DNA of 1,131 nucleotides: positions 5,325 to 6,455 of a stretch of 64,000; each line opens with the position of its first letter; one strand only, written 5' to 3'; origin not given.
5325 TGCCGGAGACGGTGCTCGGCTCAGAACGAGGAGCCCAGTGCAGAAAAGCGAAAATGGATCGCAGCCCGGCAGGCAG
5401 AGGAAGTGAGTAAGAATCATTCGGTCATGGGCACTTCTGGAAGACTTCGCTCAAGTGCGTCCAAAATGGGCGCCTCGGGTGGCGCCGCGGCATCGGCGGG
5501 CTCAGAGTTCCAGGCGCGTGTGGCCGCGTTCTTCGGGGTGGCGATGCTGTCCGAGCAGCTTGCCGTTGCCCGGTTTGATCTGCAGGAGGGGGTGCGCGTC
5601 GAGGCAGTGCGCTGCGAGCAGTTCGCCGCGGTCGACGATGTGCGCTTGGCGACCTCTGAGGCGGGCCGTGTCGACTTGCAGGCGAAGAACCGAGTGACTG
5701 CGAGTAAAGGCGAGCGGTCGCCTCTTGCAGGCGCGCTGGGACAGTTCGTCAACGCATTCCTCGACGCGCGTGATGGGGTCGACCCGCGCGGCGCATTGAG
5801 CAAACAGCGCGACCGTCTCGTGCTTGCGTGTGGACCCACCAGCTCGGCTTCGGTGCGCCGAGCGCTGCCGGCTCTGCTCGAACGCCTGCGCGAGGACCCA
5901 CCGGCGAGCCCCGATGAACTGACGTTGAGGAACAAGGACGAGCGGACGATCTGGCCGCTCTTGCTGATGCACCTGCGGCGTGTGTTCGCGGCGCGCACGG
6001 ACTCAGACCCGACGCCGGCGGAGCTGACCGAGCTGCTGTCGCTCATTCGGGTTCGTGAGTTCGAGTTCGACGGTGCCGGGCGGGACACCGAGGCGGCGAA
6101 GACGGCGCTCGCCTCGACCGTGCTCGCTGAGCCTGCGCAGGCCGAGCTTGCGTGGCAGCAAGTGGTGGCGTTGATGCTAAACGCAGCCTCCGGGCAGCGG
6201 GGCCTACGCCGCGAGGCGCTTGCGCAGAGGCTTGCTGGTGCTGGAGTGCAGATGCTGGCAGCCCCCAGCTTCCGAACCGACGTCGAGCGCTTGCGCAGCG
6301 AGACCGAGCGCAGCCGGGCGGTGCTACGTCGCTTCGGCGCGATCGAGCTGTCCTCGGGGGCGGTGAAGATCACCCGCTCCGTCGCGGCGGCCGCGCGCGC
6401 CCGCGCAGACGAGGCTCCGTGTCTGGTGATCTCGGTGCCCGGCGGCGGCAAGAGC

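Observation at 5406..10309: Candidate two-gene antiviral STAND/NACHT-like system with the repeat 'sensor' encoded as a separate, translationally coupled ORF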

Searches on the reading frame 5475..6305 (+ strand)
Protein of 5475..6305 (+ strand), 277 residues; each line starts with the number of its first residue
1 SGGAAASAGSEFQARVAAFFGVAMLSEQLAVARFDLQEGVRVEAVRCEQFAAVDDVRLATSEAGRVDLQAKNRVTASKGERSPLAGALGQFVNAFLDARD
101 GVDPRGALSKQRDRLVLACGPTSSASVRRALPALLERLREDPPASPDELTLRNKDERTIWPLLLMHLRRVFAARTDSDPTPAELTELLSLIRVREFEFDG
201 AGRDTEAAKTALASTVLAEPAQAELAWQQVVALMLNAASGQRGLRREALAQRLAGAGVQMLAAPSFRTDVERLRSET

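Call 57: search_solved_structures(query=A4, max_evalue=10, show_alignments=4)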
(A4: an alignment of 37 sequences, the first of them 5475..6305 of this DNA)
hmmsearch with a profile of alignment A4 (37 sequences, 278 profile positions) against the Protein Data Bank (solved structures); distinct sequences matched with E-value up to 10: 2.
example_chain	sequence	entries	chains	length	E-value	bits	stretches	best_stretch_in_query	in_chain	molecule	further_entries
8zue_A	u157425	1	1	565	0.0049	19.3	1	3-74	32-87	Anti-bacteriophage protein A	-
9n00_A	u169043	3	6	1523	1.2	11.5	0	41-76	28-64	AAA family ATPase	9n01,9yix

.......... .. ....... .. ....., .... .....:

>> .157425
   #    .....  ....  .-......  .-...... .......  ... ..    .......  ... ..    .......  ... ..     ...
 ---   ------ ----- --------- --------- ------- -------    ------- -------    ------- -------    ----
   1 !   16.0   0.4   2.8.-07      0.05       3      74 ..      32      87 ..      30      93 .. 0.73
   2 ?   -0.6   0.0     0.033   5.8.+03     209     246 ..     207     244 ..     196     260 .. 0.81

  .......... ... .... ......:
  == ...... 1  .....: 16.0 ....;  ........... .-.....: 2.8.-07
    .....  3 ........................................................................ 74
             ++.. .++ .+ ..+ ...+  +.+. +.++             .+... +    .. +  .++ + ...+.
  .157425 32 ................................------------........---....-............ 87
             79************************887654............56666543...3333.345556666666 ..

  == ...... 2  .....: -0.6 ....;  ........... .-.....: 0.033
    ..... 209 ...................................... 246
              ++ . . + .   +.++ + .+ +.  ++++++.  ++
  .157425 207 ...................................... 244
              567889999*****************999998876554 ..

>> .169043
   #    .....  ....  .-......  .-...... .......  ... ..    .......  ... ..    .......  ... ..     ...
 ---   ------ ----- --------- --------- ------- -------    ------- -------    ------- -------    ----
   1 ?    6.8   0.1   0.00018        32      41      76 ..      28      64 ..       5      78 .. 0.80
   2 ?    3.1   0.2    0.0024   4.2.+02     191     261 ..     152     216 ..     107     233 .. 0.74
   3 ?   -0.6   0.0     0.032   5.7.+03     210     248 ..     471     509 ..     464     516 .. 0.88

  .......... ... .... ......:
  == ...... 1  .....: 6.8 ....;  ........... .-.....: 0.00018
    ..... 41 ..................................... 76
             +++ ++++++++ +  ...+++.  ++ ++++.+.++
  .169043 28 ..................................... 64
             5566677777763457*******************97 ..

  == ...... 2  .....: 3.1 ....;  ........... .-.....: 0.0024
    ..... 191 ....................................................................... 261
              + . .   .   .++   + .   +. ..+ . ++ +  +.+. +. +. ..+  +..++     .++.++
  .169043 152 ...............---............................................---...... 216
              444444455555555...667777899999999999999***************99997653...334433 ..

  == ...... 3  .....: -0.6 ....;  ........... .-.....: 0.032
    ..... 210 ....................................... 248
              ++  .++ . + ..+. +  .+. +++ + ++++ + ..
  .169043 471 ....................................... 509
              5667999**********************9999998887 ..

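Call 58: search_protein_families(library=pfam, alignment_id=A4, max_evalue=1)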
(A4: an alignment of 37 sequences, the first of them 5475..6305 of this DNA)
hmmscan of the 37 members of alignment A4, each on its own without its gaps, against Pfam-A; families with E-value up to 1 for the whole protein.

A. member 1, window:5475-6305:+ (277 aa): 0 families

B. families by the number of members that match (of 37 scanned): 18 families
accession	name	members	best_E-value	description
PF14130.12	Cap4_nuclease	2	0.025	Cap4, dsDNA endonuclease domain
PF01873.23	eIF-5_eIF-2B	2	0.026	Domain found in IF2B/IF5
PF23082.1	Myb_DNA-binding_2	1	0.0045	Myb-like DNA-binding domain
PF18142.6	SLATT_fungal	1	0.033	SMODS and SLOG-associating 2TM effector domain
PF09898.14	DUF2125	1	0.037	Uncharacterized protein conserved in bacteria (DUF2125)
PF05168.19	HEPN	1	0.063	HEPN domain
PF19981.4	DUF6417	1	0.066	Family of unknown function (DUF6417)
PF19760.4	DUF6247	1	0.074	Family of unknown function (DUF6247)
PF04539.22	Sigma70_r3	1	0.075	Sigma-70 region 3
PF18403.7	Thioredoxin_15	1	0.084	Thioredoxin-like domain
PF07931.18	CPT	1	0.11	Chloramphenicol phosphotransferase-like protein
PF04796.18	RepA_C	1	0.11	Plasmid encoded RepA protein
PF23079.1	HTH_NOL4_2nd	1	0.12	Nucleolar protein 4, helical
PF19501.5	PcRGLX_1st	1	0.12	PcRGLX-like N-terminal RIFT barrel domain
PF11149.13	DUF2924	1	0.13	Protein of unknown function (DUF2924)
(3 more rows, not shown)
